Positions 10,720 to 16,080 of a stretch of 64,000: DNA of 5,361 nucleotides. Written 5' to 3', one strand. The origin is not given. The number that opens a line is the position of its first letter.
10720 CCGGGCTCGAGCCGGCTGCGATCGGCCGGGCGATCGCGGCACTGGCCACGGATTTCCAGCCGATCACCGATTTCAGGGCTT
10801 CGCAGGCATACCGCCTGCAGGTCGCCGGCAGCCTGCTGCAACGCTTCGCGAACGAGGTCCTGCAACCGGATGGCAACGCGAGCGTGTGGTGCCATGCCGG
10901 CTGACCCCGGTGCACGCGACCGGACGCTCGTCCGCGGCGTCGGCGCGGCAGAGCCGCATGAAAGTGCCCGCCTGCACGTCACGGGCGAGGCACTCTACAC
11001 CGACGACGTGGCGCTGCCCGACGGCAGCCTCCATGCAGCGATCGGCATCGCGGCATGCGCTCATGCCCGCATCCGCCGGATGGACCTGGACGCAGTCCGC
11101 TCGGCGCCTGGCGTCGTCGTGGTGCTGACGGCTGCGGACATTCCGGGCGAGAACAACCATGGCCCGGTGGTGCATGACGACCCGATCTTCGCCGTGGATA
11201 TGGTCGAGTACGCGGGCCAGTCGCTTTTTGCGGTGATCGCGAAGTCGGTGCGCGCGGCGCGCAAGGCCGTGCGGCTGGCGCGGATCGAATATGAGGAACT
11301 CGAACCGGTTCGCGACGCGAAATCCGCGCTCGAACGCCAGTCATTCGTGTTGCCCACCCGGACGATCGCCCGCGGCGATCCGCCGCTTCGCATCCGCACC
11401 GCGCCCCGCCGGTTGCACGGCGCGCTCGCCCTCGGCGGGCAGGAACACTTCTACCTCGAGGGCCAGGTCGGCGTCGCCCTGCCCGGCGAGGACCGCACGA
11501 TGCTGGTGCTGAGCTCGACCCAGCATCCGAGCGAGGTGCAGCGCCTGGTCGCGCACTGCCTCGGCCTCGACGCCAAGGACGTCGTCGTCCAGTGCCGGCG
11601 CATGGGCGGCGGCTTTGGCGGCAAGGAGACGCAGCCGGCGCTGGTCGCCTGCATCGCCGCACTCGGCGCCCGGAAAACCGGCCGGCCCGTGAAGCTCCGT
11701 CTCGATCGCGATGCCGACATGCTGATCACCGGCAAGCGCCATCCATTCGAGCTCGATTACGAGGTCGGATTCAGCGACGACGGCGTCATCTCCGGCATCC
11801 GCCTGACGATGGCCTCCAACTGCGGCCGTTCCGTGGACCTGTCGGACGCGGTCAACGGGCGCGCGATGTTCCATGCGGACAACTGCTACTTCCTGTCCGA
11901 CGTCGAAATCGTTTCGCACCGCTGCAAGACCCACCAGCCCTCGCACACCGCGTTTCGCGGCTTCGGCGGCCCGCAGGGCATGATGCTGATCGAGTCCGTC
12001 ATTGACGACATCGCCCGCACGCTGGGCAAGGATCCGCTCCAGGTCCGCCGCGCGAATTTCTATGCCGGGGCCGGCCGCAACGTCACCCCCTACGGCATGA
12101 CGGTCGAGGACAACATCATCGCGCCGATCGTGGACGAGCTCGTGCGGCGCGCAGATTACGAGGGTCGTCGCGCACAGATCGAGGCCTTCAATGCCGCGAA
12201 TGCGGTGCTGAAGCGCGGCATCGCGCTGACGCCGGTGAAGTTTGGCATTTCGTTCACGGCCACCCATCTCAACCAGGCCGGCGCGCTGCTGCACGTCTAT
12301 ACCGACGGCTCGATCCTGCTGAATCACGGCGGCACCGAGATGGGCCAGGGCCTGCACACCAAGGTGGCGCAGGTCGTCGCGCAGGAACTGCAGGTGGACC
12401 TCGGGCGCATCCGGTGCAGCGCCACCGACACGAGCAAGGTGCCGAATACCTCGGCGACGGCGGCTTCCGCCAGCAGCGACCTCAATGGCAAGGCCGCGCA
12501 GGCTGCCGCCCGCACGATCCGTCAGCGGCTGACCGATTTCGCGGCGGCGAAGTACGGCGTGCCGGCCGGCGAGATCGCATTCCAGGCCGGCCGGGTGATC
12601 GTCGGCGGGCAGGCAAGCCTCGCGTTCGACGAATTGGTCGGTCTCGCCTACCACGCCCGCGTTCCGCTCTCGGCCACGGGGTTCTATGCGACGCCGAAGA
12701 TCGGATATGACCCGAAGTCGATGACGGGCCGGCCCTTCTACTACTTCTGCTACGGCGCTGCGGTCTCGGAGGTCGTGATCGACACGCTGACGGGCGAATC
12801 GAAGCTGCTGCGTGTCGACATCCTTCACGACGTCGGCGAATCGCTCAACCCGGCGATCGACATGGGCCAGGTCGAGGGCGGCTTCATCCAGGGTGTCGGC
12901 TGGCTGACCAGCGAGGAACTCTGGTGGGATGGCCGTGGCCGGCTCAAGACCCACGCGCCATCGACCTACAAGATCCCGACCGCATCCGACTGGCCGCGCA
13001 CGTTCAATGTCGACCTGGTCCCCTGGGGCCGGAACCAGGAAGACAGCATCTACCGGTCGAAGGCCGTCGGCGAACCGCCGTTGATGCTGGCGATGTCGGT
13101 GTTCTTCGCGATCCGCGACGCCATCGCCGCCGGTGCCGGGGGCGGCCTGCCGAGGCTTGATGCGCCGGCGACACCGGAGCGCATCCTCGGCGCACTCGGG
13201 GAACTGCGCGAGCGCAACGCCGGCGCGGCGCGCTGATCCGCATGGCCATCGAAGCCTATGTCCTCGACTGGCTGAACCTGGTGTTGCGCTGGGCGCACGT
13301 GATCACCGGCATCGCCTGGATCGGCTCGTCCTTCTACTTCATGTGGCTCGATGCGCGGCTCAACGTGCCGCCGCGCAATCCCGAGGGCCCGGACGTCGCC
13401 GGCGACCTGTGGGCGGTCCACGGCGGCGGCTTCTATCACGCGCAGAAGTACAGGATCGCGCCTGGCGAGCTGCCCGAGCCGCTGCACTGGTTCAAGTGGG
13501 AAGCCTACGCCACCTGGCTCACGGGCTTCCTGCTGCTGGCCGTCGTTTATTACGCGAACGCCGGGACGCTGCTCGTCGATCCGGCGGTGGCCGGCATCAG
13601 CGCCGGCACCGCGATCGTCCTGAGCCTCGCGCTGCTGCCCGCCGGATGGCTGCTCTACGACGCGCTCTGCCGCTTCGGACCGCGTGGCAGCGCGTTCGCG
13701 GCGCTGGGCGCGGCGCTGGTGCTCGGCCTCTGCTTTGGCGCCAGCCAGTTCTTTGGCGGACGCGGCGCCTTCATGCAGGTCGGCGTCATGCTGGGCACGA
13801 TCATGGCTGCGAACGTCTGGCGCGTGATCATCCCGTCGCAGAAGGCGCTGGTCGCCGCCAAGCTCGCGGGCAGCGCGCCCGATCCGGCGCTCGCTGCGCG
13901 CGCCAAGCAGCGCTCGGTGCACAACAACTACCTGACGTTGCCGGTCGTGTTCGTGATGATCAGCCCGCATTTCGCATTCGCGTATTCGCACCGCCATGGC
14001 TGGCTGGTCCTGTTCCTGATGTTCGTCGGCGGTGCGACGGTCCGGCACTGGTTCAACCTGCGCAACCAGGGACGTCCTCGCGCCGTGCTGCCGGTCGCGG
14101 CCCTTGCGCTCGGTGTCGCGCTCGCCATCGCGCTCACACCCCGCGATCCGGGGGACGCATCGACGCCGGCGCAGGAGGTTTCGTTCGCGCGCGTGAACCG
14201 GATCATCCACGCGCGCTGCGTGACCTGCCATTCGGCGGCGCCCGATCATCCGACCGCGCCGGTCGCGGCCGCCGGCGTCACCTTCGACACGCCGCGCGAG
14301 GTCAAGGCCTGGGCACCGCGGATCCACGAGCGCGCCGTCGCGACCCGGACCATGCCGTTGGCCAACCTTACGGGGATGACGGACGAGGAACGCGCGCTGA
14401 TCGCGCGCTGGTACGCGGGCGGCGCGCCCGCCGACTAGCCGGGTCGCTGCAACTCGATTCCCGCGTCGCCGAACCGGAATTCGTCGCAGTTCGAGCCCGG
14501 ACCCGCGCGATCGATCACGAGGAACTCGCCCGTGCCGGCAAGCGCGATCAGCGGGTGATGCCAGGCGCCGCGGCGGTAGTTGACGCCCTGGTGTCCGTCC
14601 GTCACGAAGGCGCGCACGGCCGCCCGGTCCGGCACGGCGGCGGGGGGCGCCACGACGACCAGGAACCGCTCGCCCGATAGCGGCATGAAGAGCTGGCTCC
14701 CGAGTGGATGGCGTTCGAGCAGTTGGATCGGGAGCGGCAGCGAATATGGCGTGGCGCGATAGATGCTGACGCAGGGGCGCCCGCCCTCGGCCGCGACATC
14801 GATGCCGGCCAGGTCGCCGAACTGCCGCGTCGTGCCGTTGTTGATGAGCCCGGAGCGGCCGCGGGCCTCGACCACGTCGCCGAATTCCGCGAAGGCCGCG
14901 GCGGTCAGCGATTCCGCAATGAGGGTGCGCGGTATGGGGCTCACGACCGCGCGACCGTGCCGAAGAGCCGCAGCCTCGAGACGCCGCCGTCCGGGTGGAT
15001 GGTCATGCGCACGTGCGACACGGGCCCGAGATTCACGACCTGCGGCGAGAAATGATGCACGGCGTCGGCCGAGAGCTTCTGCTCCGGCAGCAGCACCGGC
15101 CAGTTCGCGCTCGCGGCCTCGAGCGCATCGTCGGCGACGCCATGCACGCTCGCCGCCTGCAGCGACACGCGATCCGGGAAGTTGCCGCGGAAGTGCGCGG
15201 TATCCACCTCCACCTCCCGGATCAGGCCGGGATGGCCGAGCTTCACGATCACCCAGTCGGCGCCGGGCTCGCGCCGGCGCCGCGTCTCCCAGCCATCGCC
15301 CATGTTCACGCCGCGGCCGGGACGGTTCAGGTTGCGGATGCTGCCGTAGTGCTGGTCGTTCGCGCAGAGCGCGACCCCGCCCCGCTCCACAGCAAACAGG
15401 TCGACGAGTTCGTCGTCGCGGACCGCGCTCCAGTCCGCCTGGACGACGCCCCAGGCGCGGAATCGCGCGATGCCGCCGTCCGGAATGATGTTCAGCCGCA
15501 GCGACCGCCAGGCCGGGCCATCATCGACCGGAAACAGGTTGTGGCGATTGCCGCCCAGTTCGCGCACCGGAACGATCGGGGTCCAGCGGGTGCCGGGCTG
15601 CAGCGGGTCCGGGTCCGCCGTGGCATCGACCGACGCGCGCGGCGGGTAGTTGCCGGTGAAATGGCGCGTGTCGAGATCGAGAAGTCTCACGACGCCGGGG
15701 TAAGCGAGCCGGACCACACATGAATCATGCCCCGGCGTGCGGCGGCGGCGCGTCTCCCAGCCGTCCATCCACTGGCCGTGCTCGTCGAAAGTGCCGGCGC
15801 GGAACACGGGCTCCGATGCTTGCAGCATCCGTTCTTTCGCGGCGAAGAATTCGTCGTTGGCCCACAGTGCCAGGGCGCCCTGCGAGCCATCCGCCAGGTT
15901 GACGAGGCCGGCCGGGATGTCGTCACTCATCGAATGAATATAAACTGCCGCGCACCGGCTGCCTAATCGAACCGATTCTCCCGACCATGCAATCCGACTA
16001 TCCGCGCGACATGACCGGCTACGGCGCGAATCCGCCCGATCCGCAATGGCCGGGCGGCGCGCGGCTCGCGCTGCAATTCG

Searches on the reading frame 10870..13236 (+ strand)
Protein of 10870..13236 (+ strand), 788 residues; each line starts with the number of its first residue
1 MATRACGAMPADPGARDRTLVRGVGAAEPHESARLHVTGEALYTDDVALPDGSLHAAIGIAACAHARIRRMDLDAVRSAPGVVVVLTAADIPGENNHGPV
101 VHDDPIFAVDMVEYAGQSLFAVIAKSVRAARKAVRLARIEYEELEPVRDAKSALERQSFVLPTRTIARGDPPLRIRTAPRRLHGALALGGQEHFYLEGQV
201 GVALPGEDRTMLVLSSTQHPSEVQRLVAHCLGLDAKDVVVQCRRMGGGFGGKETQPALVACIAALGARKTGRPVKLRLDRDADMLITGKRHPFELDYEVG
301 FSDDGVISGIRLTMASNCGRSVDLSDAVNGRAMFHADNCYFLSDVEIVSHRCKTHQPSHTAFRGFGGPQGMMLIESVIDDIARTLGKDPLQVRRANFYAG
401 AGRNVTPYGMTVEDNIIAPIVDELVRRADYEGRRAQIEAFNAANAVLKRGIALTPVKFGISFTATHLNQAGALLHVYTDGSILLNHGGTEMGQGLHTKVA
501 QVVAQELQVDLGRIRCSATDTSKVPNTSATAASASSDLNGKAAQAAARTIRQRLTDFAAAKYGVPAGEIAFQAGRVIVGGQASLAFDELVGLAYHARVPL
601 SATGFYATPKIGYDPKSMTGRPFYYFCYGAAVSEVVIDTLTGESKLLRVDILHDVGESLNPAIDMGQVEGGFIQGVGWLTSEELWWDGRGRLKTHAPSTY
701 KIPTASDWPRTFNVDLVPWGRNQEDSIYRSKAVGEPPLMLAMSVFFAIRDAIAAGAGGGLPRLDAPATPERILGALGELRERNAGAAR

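Call 49: search_protein_families(library=pfam, proteins=[window:10870-13236:+], max_evalue=0.00001)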
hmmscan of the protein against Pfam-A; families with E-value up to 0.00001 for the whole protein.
window:10870-13236:+ (788 aa): 3 families
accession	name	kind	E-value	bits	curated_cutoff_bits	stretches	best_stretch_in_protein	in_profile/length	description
PF20256.3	MoCoBD_2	-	1.4e-100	336.9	27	1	424-709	2-283/283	Molybdopterin cofactor-binding domain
PF02738.23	MoCoBD_1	-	1.1e-81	274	27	1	165-397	12-244/244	Molybdopterin cofactor-binding domain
PF01315.27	Ald_Xan_dh_C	-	1.6e-26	93.2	31.3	1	38-145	1-110/110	Aldehyde oxidase and xanthine dehydrogenase, a/b hammerhead domain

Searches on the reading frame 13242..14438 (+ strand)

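Call 49: search_protein_families(library=pfam, proteins=[window:13242-14438:+], max_evalue=0.00001)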
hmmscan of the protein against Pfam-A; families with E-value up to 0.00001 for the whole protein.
window:13242-14438:+ (398 aa): 1 family
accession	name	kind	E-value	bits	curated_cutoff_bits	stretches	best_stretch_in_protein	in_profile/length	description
PF06181.16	Urate_ox_N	-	2.7e-121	405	26.9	1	5-298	1-294/295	Urate oxidase N-terminal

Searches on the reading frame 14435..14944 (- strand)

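Call 50: search_protein_families(library=pfam, proteins=[window:14435-14944:-], max_evalue=0.00001)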
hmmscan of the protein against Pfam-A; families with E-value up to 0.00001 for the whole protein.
window:14435-14944:- (169 aa): 1 family
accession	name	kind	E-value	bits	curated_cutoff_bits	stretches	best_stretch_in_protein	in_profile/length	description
PF04115.18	Ureidogly_lyase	-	1.4e-53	181.3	23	1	6-160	2-157/162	Ureidoglycolate lyase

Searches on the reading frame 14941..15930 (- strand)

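Call 50: search_protein_families(library=pfam, proteins=[window:14941-15930:-], max_evalue=0.00001)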
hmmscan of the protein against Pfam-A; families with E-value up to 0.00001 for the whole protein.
window:14941-15930:- (329 aa): 1 family
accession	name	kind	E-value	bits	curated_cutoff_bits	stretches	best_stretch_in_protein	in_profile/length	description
PF03561.21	Allantoicase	-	1.5e-93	311.1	27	2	184-326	1-154/155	Allantoicase repeat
